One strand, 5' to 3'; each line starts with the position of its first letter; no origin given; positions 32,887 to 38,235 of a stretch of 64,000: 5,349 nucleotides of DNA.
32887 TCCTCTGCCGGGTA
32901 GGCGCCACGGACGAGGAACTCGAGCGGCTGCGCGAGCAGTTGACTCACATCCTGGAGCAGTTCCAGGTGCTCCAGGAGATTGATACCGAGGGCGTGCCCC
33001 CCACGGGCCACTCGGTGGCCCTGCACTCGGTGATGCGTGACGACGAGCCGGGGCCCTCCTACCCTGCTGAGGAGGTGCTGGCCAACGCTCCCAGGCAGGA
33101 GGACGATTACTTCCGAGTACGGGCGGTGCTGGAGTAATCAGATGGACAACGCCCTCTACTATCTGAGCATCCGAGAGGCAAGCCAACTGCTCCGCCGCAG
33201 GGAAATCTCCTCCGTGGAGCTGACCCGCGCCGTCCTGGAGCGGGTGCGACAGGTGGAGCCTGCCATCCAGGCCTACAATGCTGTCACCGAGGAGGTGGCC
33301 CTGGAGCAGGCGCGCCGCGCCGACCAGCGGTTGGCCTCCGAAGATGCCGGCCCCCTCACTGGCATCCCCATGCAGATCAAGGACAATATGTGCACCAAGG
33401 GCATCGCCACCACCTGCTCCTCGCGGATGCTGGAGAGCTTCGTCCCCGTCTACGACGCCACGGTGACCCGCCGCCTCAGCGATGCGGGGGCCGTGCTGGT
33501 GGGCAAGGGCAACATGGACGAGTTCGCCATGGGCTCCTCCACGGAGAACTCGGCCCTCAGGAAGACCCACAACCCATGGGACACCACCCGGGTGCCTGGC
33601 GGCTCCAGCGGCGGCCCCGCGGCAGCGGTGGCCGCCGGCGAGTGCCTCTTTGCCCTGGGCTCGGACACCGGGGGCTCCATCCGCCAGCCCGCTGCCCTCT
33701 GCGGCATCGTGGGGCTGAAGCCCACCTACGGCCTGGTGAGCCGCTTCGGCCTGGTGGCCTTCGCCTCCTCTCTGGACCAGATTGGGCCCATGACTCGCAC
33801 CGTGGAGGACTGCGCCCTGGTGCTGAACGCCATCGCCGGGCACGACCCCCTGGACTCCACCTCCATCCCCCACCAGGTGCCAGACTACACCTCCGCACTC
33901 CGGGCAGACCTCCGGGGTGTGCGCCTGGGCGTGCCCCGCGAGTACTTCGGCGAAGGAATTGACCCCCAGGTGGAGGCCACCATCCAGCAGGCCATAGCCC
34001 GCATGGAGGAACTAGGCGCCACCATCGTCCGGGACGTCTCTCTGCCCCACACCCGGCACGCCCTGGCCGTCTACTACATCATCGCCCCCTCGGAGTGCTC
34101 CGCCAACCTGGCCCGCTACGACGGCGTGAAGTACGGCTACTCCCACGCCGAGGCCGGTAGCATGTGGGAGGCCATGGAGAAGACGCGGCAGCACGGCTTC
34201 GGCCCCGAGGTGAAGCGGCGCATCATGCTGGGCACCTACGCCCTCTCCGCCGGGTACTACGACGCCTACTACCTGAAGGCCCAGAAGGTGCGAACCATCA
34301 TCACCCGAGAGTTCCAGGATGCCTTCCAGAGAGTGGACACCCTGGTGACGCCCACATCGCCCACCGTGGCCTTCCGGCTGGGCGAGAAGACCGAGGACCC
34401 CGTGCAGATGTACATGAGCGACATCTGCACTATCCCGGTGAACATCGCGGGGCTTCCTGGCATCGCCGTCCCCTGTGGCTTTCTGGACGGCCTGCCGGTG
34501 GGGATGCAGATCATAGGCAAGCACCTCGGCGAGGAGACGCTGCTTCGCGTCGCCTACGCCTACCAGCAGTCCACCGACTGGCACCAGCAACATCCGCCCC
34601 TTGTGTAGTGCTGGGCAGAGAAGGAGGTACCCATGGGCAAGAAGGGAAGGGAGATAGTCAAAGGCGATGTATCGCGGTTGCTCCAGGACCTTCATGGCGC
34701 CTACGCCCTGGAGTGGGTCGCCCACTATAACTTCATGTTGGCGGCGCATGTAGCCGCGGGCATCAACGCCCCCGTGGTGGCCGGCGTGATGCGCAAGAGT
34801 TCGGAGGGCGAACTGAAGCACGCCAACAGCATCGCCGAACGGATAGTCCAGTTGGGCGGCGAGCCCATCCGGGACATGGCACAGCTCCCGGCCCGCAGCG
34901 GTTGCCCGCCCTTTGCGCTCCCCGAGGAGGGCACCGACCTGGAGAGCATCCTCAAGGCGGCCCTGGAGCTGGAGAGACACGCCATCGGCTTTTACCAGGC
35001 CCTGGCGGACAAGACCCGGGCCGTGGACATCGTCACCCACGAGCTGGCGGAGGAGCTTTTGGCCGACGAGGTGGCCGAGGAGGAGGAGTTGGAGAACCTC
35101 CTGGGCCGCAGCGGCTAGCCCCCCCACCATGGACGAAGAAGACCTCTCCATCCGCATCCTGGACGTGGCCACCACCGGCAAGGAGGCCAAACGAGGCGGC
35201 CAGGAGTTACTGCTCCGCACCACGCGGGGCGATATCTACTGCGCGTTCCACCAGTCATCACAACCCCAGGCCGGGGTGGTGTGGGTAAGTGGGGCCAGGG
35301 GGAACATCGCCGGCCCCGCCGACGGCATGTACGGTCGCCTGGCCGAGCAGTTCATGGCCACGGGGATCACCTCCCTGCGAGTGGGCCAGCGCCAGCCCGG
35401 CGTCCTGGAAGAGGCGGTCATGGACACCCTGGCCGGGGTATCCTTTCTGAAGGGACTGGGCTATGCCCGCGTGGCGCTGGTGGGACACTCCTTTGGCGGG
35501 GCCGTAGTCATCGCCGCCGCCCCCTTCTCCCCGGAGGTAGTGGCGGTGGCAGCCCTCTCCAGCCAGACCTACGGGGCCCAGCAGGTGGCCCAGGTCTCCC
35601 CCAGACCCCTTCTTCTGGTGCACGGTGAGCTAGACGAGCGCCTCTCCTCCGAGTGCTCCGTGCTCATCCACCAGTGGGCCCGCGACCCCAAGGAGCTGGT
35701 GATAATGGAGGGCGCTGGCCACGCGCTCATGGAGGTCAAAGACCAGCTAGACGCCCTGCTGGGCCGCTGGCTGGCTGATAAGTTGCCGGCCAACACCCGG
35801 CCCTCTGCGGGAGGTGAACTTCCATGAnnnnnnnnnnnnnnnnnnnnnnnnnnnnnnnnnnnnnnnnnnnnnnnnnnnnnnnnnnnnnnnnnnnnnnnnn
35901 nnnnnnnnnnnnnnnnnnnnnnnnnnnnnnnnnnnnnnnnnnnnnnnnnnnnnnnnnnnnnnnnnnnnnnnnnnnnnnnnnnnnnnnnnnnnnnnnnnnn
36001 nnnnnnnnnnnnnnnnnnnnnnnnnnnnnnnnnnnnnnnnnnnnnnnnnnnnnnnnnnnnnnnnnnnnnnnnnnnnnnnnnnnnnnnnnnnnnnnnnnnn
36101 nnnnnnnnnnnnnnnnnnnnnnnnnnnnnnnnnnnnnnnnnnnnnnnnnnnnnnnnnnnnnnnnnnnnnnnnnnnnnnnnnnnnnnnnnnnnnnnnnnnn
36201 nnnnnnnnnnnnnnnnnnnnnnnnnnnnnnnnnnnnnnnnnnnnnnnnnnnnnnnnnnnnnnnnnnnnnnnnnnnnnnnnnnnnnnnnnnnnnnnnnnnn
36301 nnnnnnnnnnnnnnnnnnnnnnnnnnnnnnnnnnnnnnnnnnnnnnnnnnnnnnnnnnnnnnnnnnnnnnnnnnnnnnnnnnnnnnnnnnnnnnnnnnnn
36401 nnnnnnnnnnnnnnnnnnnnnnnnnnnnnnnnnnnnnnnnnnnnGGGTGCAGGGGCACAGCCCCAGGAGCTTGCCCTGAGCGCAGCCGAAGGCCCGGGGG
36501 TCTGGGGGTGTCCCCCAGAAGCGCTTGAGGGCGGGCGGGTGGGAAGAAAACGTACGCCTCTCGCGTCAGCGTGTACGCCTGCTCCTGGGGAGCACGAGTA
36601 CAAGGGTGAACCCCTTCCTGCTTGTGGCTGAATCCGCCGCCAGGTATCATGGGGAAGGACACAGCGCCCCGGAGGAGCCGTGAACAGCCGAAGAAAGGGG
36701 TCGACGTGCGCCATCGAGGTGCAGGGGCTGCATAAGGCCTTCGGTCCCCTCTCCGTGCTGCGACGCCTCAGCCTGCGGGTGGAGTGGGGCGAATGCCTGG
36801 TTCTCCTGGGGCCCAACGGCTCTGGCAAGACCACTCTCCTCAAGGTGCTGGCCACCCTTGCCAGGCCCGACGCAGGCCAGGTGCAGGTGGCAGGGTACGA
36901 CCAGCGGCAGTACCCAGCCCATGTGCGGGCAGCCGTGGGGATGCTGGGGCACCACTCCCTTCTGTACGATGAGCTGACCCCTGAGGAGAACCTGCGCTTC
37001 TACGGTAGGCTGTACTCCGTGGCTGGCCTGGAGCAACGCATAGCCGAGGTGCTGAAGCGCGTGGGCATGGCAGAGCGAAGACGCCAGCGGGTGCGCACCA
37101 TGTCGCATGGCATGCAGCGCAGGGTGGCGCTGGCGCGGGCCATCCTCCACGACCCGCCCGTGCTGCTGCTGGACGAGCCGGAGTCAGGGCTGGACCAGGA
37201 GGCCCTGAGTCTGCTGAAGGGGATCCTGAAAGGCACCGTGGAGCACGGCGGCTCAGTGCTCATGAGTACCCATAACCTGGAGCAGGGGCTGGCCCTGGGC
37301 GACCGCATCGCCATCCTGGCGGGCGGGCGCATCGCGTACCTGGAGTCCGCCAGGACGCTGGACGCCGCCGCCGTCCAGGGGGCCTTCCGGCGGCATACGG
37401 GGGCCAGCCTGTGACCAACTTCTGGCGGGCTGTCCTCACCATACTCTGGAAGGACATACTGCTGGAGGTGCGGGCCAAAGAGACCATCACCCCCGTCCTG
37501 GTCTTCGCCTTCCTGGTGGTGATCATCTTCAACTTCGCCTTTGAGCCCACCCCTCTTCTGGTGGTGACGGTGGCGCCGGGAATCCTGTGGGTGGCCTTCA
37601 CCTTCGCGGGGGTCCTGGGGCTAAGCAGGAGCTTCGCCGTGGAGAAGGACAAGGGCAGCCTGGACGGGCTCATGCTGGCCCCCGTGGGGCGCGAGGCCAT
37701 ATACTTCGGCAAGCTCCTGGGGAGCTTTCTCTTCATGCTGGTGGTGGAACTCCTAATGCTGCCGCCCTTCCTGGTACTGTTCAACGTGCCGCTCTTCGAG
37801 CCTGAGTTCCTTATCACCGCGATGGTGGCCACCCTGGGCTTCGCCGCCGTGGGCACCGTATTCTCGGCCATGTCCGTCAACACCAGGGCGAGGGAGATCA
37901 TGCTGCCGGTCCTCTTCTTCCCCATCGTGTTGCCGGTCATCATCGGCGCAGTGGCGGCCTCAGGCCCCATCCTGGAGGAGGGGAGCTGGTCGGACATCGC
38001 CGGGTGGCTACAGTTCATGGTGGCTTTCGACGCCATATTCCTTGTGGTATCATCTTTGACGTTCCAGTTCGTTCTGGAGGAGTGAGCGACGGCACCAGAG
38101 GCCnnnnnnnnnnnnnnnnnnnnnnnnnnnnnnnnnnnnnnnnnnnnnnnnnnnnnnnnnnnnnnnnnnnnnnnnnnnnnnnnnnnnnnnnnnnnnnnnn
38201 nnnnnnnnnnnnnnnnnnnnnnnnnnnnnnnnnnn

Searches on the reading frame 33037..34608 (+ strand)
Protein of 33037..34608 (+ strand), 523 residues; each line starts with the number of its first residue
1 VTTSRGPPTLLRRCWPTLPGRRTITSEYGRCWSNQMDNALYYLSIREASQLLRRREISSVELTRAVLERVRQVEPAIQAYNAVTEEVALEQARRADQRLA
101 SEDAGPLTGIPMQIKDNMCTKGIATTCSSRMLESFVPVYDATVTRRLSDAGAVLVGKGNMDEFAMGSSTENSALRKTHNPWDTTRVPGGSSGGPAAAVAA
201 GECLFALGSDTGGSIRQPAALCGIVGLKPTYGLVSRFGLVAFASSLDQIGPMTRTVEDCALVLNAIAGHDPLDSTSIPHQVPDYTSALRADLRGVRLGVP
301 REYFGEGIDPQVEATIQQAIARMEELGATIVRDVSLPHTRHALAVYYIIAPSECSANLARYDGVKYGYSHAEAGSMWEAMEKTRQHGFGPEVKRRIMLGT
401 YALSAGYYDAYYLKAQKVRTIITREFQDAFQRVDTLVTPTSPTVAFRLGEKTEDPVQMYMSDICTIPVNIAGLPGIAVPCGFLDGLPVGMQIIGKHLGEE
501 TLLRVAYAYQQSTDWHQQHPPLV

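Call 8: search_protein_families(library=pfam, proteins=[window:33037-34608:+], max_evalue=0.01)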
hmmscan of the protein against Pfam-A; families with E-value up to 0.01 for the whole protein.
window:33037-34608:+ (523 aa): 1 family
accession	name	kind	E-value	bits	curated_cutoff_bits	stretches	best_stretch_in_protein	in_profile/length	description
PF01425.27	Amidase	-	2.7e-162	541.3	27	1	61-503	1-445/445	Amidase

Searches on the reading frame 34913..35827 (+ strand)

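Call 8: search_protein_families(library=pfam, proteins=[window:34913-35827:+], max_evalue=0.01)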
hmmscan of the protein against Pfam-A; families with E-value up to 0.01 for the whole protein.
window:34913-35827:+ (304 aa): 7 families
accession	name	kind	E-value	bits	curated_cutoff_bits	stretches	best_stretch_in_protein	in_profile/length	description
PF00561.26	Abhydrolase_1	-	5.7e-06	26.6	25.8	1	178-217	62-101/245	alpha/beta hydrolase fold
PF00326.27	Peptidase_S9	-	3.9e-05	23.7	22.6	0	168-213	44-92/213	Prolyl oligopeptidase family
PF01738.24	DLH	-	7e-05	23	21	1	166-277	74-193/217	Dienelactone hydrolase family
PF12146.15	Hydrolase_4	-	7e-05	22.7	27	0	183-221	74-112/239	Serine aminopeptidase, S33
PF12697.13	Abhydrolase_6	-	0.0013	19.9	26.3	1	173-214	54-93/217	Alpha/beta hydrolase family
PF03403.19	PAF-AH_p_II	-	0.0017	17.4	20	1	174-239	209-276/372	Platelet-activating factor acetylhydrolase, isoform II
PF02230.22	Abhydrolase_2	-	0.0019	18.5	23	1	175-273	95-202/217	Phospholipase/Carboxylesterase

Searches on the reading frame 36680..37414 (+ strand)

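Call 8: search_protein_families(library=pfam, proteins=[window:36680-37414:+], max_evalue=0.01)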
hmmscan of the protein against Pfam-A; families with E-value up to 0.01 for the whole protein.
window:36680-37414:+ (244 aa): 13 families
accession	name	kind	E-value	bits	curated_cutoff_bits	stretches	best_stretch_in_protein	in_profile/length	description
PF00005.33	ABC_tran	-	2.5e-34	119.2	25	1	27-167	1-135/137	ABC transporter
PF13304.12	AAA_21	-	2.5e-17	64.4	27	2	133-200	230-300/304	AAA domain, putative AbiEii toxin, Type IV TA system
PF13191.12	AAA_16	-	1.5e-07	32.5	32.6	1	37-184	22-157/167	AAA ATPase domain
PF13401.12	AAA_22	-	1.3e-06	29.2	27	1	39-196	7-122/130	AAA domain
PF13604.12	AAA_30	-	0.00065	19.9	27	1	39-76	20-57/191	AAA domain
PF13166.12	AAA_13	-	0.00082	18.6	36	0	43-71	22-54/713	AAA domain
PF05729.18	NACHT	-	0.00088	19.6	26.7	1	40-62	3-25/167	NACHT domain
PF02463.25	SMC_N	-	0.00094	19.1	40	0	40-56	27-43/220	RecF/RecN/SMC N terminal domain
PF00004.35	AAA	-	0.0022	18.9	21.2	1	41-76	2-35/131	ATPase family associated with various cellular activities (AAA)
PF13555.12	AAA_29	-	0.0031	17.7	27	1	39-63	24-48/61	P-loop containing region of AAA domain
PF13175.12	AAA_15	-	0.0034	17.5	32.1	0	40-62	26-48/374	AAA ATPase domain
PF24389.1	ORC-CDC6-like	-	0.0043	16.3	27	1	41-60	36-55/571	ORC-CDC6-like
PF25199.1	nSTAND_NTPase5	-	0.0069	16.7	34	0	39-62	43-66/145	Novel STAND NTPase 5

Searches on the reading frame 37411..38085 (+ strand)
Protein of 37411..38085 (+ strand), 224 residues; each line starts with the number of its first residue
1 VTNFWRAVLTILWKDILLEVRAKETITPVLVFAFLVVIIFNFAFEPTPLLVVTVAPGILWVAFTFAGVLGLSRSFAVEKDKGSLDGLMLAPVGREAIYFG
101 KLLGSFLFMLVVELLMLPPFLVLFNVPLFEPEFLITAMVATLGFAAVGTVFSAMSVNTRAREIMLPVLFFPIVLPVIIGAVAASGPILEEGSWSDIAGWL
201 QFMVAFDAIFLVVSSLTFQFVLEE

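Call 8: search_protein_families(library=pfam, proteins=[window:37411-38085:+], max_evalue=0.01)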
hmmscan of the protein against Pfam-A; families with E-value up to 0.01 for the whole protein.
window:37411-38085:+ (224 aa): 5 families
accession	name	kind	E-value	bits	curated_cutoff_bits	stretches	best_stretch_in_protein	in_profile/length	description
PF03379.19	CcmB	-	7.9e-38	130.5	24.9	1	9-218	2-209/215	CcmB protein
PF01061.29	ABC2_membrane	-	7.2e-10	39.2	26.9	1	8-174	3-175/211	ABC-2 type transporter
PF12698.13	ABC2_membrane_3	-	4.7e-06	26.4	31.6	1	45-189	155-293/347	ABC-2 family transporter protein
PF12679.13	ABC2_membrane_2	-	0.00023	20.9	27.2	1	72-210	87-239/283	ABC-2 family transporter protein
PF12730.13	ABC2_membrane_4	-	0.00052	20.5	27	1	29-169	22-171/179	ABC-2 family transporter protein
